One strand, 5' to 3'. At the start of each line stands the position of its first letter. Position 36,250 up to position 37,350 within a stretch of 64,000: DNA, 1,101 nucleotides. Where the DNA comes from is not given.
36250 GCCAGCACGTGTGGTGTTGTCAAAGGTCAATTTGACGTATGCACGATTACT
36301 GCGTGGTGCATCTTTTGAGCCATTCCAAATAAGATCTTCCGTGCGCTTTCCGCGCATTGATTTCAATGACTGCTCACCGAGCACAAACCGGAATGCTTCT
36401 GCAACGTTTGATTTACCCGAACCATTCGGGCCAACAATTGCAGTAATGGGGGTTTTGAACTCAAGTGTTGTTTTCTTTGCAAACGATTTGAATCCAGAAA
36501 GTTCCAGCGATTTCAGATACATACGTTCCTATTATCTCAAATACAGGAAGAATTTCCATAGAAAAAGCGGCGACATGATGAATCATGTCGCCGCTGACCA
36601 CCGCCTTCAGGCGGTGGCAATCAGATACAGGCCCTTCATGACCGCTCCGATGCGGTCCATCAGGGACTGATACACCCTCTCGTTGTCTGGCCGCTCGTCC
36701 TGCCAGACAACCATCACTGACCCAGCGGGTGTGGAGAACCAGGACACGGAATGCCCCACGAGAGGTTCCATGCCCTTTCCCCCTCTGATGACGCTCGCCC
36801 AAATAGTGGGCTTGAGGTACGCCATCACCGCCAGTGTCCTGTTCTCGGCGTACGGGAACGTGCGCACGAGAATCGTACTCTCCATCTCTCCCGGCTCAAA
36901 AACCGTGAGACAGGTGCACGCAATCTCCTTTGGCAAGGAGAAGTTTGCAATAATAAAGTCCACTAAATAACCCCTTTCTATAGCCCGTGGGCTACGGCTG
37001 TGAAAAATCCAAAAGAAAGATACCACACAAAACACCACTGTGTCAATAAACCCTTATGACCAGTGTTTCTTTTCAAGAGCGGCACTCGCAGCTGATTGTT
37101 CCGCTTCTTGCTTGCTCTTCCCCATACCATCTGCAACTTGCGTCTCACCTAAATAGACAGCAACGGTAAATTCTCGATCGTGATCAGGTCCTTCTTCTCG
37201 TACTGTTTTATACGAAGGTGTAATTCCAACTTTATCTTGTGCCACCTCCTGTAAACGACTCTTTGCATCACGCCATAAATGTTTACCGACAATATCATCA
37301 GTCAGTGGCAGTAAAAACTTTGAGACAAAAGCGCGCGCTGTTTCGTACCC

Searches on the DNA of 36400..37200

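Call 102: search_rna_families(source=window, start=36400, end=37200, threshold=evalue, max_evalue=1)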
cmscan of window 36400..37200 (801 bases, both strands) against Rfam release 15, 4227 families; matches with E-value up to 1: 1.
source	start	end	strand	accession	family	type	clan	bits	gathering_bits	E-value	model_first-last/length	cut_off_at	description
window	36562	36628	-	RF02791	CcsR1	Gene; sRNA;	-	25.2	65.3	0.00081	1-83/83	no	Conserved CCUCCUCCC motif stress-induced RNA 1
